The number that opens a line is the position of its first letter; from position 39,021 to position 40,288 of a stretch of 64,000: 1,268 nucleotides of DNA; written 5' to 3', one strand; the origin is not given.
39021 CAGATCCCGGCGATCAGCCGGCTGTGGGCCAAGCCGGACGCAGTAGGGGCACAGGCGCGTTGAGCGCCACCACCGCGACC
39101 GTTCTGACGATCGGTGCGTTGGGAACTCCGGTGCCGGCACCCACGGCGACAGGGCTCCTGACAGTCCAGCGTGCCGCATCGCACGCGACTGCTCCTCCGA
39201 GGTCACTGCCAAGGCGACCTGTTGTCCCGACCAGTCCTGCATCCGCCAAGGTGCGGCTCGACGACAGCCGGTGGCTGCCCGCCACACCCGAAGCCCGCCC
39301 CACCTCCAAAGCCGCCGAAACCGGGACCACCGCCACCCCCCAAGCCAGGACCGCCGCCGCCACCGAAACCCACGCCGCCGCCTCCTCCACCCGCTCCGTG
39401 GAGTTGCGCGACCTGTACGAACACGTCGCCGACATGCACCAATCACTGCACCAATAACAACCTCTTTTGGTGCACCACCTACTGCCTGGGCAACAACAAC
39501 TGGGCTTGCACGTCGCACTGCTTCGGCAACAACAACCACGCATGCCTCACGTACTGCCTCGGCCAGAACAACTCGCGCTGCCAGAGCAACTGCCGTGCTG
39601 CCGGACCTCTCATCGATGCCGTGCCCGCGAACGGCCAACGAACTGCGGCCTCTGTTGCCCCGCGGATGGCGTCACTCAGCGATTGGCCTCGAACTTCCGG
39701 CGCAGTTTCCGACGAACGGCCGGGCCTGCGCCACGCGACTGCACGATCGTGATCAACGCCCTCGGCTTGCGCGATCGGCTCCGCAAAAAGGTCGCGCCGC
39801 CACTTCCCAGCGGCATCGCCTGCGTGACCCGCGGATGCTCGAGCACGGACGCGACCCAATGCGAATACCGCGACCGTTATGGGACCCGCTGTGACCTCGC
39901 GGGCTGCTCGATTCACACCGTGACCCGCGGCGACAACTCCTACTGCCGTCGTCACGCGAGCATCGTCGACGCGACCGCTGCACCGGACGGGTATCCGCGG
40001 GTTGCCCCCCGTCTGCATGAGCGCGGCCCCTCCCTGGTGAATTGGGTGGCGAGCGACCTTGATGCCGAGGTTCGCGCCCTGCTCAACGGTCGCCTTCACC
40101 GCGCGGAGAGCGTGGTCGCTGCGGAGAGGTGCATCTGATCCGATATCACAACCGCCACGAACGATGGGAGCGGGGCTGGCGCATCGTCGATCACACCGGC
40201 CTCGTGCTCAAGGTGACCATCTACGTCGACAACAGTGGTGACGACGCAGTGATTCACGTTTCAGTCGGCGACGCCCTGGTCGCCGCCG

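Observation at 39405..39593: Unclassified Cys/Asn-rich 12-residue tandem repeat (C-x3-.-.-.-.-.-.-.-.) with exact 36-nt periodicity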

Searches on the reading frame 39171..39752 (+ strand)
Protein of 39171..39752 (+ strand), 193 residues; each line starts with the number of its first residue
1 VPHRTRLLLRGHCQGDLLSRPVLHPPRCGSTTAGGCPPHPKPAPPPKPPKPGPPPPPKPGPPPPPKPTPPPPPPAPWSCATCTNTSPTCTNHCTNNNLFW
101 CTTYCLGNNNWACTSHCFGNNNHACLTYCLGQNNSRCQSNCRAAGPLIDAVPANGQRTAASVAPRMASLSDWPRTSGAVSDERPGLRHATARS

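Call 5: search_protein_families(library=pfam, proteins=[window:39171-39752:+], max_evalue=1)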
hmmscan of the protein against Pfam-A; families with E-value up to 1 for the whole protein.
window:39171-39752:+ (193 aa): 0 families

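Call 26: search_protein_families(library=ncbifam, proteins=[window:39171-39752:+], max_evalue=0.1)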
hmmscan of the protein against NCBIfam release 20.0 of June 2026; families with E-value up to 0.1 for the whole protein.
window:39171-39752:+ (193 aa): 0 families

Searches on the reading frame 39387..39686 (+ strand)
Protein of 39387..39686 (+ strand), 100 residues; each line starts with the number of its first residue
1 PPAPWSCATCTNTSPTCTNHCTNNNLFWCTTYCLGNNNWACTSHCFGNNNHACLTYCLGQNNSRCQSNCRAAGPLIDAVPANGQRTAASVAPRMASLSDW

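Call 8: find_homologous_proteins(query=window:39387-39686:+, max_evalue=10)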
Query seq(100 aa) (100 aa): 1 proteins with E <= 10 among 5 candidates.
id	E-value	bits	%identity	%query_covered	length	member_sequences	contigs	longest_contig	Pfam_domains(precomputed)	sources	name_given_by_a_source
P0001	2.8e-22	97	63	69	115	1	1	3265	-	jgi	jgi:hypothetical protein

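Call 10: find_encoding_contigs(protein=P0001, flank=5000)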
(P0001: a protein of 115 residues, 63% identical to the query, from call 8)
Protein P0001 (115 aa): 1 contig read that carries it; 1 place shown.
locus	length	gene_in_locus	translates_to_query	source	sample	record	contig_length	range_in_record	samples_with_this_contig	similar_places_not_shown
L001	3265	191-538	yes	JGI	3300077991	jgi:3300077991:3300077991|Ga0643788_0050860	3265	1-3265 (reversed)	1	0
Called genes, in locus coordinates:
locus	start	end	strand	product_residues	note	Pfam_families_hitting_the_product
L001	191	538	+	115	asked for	-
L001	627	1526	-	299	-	PF01061:ABC2_membrane, PF12679:ABC2_membrane_2 (weak), PF12698:ABC2_membrane_3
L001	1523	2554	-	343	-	PF00005:ABC_tran, PF13304:AAA_21 (faint), PF13732:DrrA1-3_C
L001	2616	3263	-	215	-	?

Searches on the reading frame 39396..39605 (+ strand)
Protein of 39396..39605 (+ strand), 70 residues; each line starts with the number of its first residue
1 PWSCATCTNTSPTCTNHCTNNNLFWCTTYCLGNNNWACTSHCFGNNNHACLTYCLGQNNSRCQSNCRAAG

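Call 17: find_related_loci(query=A2, collection=genome_contigs, flank=10000)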
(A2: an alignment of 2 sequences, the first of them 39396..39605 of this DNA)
Query A2 (70 aa) in genome_contigs; peptide patterns used: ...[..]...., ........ (x = any residue, [..] = any of these).
52 stretches matched a pattern; 14 encode a relative of the query (tblastn E <= 1e-3); 14 distinct loci.
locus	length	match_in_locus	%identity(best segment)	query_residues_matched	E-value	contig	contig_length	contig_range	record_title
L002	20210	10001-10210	77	1-70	3e-34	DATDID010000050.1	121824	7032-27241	MAG TPA_asm: Candidatus Dormiibacterota bacterium isolate SMAG_U295 k141_833784, whole genome shotgun sequence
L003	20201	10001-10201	78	1-67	4e-31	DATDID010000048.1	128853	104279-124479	MAG TPA_asm: Candidatus Dormiibacterota bacterium isolate SMAG_U295 k141_314526, whole genome shotgun sequence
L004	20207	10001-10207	71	2-70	4e-31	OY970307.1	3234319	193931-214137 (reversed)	MAG: Candidatus Dormibacteraeota bacterium isolate MFD04463.bin.c.11 genome assembly, chromosome: 1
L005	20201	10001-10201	72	1-67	2e-30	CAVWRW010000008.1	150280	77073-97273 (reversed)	MAG: Candidatus Dormibacteraeota bacterium isolate MFD01213.bin.2.121 genome assembly, contig: contig_29921, whole genom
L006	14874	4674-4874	70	1-67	8e-29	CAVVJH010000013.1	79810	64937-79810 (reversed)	MAG: Candidatus Dormibacteraeota bacterium isolate MFD01213.bin.2.29 genome assembly, contig: contig_66608, whole genome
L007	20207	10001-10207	71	1-69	3e-28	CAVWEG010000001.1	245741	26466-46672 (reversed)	MAG: Candidatus Dormibacteraeota bacterium isolate MFD09671.bin.2.25 genome assembly, contig: contig_14652, whole genome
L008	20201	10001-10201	70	1-67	9e-28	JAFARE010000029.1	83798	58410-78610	MAG: Candidatus Dormiibacterota bacterium isolate CP_BM_ER_82 BM_ER_k147_3282249, whole genome shotgun sequence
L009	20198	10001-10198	65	2-67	4e-27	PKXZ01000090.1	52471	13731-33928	MAG: Candidatus Dormiibacterota bacterium isolate palsa_859 73.20120500_P23.17_contig_4007, whole genome shotgun sequenc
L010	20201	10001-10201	64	4-70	3e-26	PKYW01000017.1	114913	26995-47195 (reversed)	MAG: Candidatus Dormiibacterota bacterium isolate palsa_857 73.20120500_P15.8_contig_2132, whole genome shotgun sequence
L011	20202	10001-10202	79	1-67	9e-23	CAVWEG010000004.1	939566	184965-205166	MAG: Candidatus Dormibacteraeota bacterium isolate MFD09671.bin.2.25 genome assembly, contig: contig_34280, whole genome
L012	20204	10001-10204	59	3-70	2e-22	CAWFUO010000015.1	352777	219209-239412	MAG: Candidatus Dormibacteraeota bacterium isolate MFD09286.bin.2.130 genome assembly, contig: contig_74980, whole genom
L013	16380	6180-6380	57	4-70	1e-20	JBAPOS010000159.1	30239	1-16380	MAG: Candidatus Dormiibacterota bacterium isolate MFD03341_ilm_asm_bin34 k127_223677, whole genome shotgun sequence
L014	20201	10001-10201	54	4-70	1e-19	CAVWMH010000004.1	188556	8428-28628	MAG: Candidatus Dormibacteraeota bacterium isolate MFD09286.bin.3.221 genome assembly, contig: contig_20848, whole genom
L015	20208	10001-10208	69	2-70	5e-18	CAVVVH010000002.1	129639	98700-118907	MAG: Candidatus Dormibacteraeota bacterium isolate MFD04580.bin.2.77 genome assembly, contig: contig_12202, whole genome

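Call 22: search_protein_representatives(alignment_id=A2)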
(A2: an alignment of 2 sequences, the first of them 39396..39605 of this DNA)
Query: 2 sequences, 73 profile positions. Proteins with E-value up to 0.001 (for the whole library): 27; up to 1e-10: 14; up to 1e-30: 1. The best 27 are listed.
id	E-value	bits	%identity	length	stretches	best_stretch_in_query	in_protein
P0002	8.1e-32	125.4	-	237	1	1-71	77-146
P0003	9.3e-24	99.6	-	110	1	1-73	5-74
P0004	1.6e-22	95.6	-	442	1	1-72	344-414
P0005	7.7e-17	77.4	-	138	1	1-70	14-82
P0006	8.7e-17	77.2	-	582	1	1-71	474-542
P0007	6.6e-15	71.2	-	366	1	5-72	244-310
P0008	2.2e-14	69.6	-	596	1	2-69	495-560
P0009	5.1e-14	68.4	-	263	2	16-70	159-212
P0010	1.1e-13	67.3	-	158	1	6-71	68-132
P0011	1.0e-12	64.2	-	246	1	5-71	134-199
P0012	1.0e-11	61.0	-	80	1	27-72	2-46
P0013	1.8e-11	60.2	-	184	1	4-71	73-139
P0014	2.0e-11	60.1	-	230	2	7-63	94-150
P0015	6.7e-11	58.4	-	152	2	5-63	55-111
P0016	9.0e-10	54.8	-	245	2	11-63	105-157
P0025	3.0e-06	43.5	-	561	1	13-70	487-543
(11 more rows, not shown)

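Call 25: search_protein_families(library=pfam, proteins=[P0009, P0010, P0014, P0015, P0016, P0008, P0006, P0002, P0025], max_evalue=0.1)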
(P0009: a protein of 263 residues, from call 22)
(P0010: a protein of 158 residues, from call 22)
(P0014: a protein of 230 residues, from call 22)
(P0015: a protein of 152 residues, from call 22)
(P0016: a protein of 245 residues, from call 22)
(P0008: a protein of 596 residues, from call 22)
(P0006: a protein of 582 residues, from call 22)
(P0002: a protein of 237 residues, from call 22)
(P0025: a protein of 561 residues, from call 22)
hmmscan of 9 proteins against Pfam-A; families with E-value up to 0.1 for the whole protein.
P0009 (263 aa): 0 families

P0010 (158 aa): 3 families
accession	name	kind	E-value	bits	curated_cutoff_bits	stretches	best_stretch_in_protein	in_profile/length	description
PF04964.19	Flp_Fap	-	3.1e-06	27.3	32.2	1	16-56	3-43/46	Flp/Fap pilin component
PF11837.13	INV_N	-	0.053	14.5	27.8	1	11-56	13-55/109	Beta-fructofuranosidase, N-terminal domain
PF20088.4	DUF6480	-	0.058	13.7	25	0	14-42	44-72/78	Family of unknown function (DUF6480)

P0014 (230 aa): 0 families

P0015 (152 aa): 1 family
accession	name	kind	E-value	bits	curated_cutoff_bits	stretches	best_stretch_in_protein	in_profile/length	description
PF04964.19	Flp_Fap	-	5.3e-05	23.4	32.2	1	11-49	7-45/46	Flp/Fap pilin component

P0016 (245 aa): 0 families

P0008 (596 aa): 4 families
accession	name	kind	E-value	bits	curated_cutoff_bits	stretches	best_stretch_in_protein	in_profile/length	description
PF13487.12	HD_5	-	1.7e-34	119.4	27.2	1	142-305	5-170/170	HD domain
PF01966.28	HD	-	5.6e-21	75.4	22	1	153-274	3-116/116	HD domain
PF08668.18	HDOD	-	0.045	13.7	22.9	1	135-194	79-136/196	HDOD domain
PF18019.7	Cas3_HD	-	0.098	13.1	23.1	0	164-241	41-129/207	Cas3, HD domain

P0006 (582 aa): 3 families
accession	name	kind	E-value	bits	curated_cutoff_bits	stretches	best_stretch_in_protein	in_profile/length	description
PF13487.12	HD_5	-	1.2e-35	123.2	27.2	1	148-308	7-169/170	HD domain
PF01966.28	HD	-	1.8e-18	67.3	22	1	158-278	4-116/116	HD domain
PF18019.7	Cas3_HD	-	0.013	16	23.1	1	167-251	40-135/207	Cas3, HD domain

P0002 (237 aa): 0 families

P0025 (561 aa): 3 families
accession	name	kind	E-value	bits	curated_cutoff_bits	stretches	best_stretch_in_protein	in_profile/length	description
PF13487.12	HD_5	-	2.7e-32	112.3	27.2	1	181-342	7-170/170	HD domain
PF01966.28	HD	-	6.7e-17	62.3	22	1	190-311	3-116/116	HD domain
PF18019.7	Cas3_HD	-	0.004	17.6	23.1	1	202-281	46-132/207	Cas3, HD domain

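Call 26: search_protein_families(library=ncbifam, proteins=[P0009, P0010, P0014, P0015, P0016, P0008, P0006, P0002], max_evalue=0.1)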
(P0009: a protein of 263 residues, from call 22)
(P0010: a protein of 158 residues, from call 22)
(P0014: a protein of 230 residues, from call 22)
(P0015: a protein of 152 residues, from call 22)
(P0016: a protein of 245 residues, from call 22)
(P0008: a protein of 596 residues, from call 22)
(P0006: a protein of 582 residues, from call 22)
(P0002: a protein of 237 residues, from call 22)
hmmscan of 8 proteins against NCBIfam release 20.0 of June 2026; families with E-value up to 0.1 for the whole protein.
P0009 (263 aa): 0 families

P0010 (158 aa): 1 family
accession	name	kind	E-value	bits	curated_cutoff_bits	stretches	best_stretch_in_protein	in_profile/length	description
NF005445.0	PRK07034.1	equivalog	0.098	11.3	703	0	34-112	39-116/536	hypothetical protein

P0014 (230 aa): 1 family
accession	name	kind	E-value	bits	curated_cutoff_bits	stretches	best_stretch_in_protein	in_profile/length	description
NF052375.1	antisigma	equivalog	0.026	14.5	100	1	8-78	34-108/217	anti-sigma factor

P0015 (152 aa): 1 family
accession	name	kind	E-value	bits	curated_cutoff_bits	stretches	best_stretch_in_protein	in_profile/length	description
NF052267.1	inact_TG_RloB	exception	0.03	13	900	1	18-51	316-350/508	osmotic stress tolerance membrane protein RloB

P0016 (245 aa): 0 families

P0008 (596 aa): 5 families
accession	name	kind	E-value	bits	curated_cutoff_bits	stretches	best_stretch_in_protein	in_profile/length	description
NF053512.1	nitric_RR_NosR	exception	7.1e-36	124.1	400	1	130-315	170-356/422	response regulator c-di-GMP phosphodiesterase, NosR family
TIGR00277.1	HDIG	domain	4.2e-05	23.3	27.6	1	150-223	4-65/84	HDIG domain-containing metalloprotein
NF045600.2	BstA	equivalog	0.00034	18.6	1400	1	74-144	538-611/903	sterol transporter cytoplasmic membrane protein BstA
NF045665.1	NTPtran_DVU1551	equivalog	0.00075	18.6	315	1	130-196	197-265/359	DVU_1551 family NTP transferase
TIGR03319.1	RNase_Y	equivalog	0.091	11.2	454.35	0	154-196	333-371/514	ribonuclease Y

P0006 (582 aa): 5 families
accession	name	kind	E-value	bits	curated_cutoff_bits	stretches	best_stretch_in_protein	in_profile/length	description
NF053512.1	nitric_RR_NosR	exception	3.5e-32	112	400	1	109-316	149-353/422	response regulator c-di-GMP phosphodiesterase, NosR family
TIGR00277.1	HDIG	domain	4.7e-05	23.2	27.6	1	158-246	8-83/84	HDIG domain-containing metalloprotein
NF033761.1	gliding_GltJ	equivalog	0.0024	17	450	1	353-472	370-492/671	adventurous gliding motility protein GltJ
NF045665.1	NTPtran_DVU1551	equivalog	0.011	14.8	315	1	118-195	181-260/359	DVU_1551 family NTP transferase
TIGR01596.1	cas3_HD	equivalog_domain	0.019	15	43.45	1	169-195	22-45/178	CRISPR-associated endonuclease Cas3''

P0002 (237 aa): 1 family
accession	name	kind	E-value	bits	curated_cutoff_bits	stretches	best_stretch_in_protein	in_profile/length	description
NF033186.1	internalin_K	exception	0.06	11.8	1100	1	58-95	504-541/604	class 1 internalin InlK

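Call 29: find_homologous_proteins(query=A3, max_evalue=0.001)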
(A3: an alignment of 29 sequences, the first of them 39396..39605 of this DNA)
Query A3 (29 sequences) (70 aa, profile of the alignment): 5 proteins with E <= 0.001 among 100 candidates.
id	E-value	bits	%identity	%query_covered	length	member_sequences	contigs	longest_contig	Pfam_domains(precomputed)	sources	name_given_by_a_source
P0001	4.9e-22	95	63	96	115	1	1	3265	-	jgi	jgi:hypothetical protein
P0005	1.8e-19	87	48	94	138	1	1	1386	-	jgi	jgi:hypothetical protein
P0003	2.8e-18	83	61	100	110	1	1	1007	-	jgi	jgi:hypothetical protein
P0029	2.0e-10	58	68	63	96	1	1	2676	-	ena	-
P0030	5.9e-8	50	68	49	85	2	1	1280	-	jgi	jgi:hypothetical protein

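Call 30: search_solved_structures(query=A3, max_evalue=10, show_alignments=2)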
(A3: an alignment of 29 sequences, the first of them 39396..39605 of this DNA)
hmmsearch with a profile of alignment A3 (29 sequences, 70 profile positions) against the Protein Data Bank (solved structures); distinct sequences matched with E-value up to 10: 0.

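Call 34: find_encoding_contigs(protein=P0010, flank=8000, max_places=3)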
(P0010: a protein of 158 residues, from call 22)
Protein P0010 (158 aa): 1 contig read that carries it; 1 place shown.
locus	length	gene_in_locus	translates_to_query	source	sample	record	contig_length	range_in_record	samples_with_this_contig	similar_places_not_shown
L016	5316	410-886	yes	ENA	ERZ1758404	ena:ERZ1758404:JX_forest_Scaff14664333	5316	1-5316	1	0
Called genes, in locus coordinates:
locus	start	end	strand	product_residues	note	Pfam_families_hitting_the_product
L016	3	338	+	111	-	?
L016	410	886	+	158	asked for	PF04964:Flp_Fap (weak)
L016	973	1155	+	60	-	-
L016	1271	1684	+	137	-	PF12728:HTH_17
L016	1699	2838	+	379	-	PF14659:Phage_int_SAM_3, PF00589:Phage_integrase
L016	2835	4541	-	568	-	PF13676:TIR_2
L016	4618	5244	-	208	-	-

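Call 35: find_encoding_contigs(protein=P0009, flank=8000, max_places=3)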
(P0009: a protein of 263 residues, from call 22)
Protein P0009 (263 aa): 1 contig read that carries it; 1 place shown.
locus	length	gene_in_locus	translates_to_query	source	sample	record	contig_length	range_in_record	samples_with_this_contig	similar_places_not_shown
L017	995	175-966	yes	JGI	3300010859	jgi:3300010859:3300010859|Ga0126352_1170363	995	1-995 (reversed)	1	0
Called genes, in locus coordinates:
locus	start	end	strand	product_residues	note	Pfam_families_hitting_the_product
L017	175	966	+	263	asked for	-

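Call 37: predict_structure(alignment_id=A4)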
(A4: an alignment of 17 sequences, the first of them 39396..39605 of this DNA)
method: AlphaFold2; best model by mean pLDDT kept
length: 70 residues; sequences in the alignment: 17
mean_pLDDT: 84.7   pTM: 0.71
mean pLDDT of the five models: 84.7, 84.3, 83.8, 82.0, 81.9
residues with pLDDT >= 90: 42; 70-90: 16; 50-70: 10; < 50: 2
segments of 3 or more residues with pLDDT < 50: none
pLDDT, mean of each block of 10 residues (from residue 1): 55 83 91 93 93 92 85
secondary structure, 60 per line:
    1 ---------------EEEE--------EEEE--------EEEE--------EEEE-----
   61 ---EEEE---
elements in order: E16-19 E28-31 E40-43 E52-55 E64-67

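Call 40: fold_search(model_id=the predicted structure, library=pdb)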
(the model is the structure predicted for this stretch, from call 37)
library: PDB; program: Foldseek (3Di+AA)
matches with E <= 10: 0; with E <= 0.001: 0
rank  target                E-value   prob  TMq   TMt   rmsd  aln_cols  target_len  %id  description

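Call 62: find_encoding_contigs(protein=P0014, flank=6000, max_places=3)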
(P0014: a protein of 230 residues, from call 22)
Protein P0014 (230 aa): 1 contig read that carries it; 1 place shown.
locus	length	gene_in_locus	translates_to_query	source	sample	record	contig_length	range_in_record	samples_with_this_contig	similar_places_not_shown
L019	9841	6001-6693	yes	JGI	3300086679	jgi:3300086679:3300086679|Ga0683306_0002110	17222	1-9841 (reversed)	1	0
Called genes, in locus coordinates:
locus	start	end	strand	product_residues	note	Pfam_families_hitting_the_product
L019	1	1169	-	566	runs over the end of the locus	PF00005:ABC_tran, PF13304:AAA_21 (faint)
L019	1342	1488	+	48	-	-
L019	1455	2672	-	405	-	PF13439:Glyco_transf_4, PF00534:Glycos_transf_1, PF13692:Glyco_trans_1_4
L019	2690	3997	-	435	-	-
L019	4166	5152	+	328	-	PF14907:NTP_transf_5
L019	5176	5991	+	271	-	PF00535:Glycos_transf_2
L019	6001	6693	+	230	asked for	-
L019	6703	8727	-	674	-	PF04932:Wzy_C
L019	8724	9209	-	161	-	PF04542:Sigma70_r2, PF07638:Sigma70_ECF (weak), PF08281:Sigma70_r4_2, PF04545:Sigma70_r4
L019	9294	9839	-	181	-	?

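Call 63: find_encoding_contigs(protein=P0016, flank=6000, max_places=3)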
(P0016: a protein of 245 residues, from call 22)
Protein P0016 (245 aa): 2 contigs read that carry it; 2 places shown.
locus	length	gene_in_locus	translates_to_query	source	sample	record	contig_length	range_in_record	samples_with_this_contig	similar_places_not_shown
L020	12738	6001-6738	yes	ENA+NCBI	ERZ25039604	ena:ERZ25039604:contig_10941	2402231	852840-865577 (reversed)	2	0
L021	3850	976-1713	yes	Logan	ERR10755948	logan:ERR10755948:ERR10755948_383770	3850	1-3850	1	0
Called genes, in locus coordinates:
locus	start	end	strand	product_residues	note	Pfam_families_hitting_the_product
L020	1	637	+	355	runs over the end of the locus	-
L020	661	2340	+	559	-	PF10609:ParA, PF13614:AAA_31 (faint), PF01656:CbiA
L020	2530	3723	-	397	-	PF20703:nSTAND1 (weak), PF13191:AAA_16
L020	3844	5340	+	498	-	PF00069:Pkinase, PF07714:PK_Tyr_Ser-Thr, PF01636:APH (faint), PF03109:ABC1 (weak)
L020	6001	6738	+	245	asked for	-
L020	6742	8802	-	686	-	PF04932:Wzy_C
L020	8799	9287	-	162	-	PF04542:Sigma70_r2, PF08281:Sigma70_r4_2, PF04545:Sigma70_r4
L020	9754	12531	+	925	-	PF05227:CHASE3, PF00672:HAMP, PF00512:HisKA, PF02518:HATPase_c, PF00072:Response_reg, PF01627:Hpt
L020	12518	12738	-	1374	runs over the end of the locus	PF14292:SusE (faint), PF16656:Pur_ac_phosph_N (faint), PF17735:BslA (faint), PF00041:fn3, PF16323:DUF4959 (faint), PF16389:DUF4998 (faint), PF24058:DUF7359 (faint), PF00041:fn3, +13 more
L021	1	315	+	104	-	?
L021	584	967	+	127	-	-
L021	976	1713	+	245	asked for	-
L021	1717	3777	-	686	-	PF04932:Wzy_C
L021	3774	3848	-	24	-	?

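Call 64: find_encoding_contigs(protein=P0015, flank=6000, max_places=3)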
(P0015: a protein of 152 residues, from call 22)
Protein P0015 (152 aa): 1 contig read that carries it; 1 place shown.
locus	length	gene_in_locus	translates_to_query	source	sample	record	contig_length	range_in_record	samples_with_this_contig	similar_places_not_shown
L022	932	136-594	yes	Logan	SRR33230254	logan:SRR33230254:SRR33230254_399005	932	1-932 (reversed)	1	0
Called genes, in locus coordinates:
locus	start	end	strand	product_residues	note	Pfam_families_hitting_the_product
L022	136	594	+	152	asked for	-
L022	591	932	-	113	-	?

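Call 80: fold_search(model_id=the predicted structure, library=viral)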
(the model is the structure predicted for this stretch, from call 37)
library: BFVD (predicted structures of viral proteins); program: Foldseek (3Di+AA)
matches with E <= 10: 0; with E <= 0.001: 0
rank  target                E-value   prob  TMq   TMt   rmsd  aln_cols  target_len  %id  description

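Call 85: search_protein_families(library=pfam, proteins=[L002:10360-11040:+], max_evalue=1)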
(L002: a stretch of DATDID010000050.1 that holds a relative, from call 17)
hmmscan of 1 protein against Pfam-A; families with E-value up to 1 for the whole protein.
L002:10360-11040:+ (226 aa): 0 families

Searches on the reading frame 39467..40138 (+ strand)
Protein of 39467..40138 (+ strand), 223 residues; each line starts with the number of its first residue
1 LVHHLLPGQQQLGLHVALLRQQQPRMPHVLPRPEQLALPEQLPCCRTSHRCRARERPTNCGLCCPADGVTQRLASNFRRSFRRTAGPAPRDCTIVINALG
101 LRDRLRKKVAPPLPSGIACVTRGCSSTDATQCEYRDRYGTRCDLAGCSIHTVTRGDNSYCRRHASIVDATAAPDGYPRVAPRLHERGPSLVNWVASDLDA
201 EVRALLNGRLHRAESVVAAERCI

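Call 5: search_protein_families(library=pfam, proteins=[window:39467-40138:+], max_evalue=1)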
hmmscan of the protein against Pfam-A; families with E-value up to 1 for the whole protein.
window:39467-40138:+ (223 aa): 1 family
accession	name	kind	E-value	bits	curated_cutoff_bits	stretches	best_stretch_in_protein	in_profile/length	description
PF00840.27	Glyco_hydro_7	-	0.23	10.6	27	1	119-169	230-279/435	Glycosyl hydrolase family 7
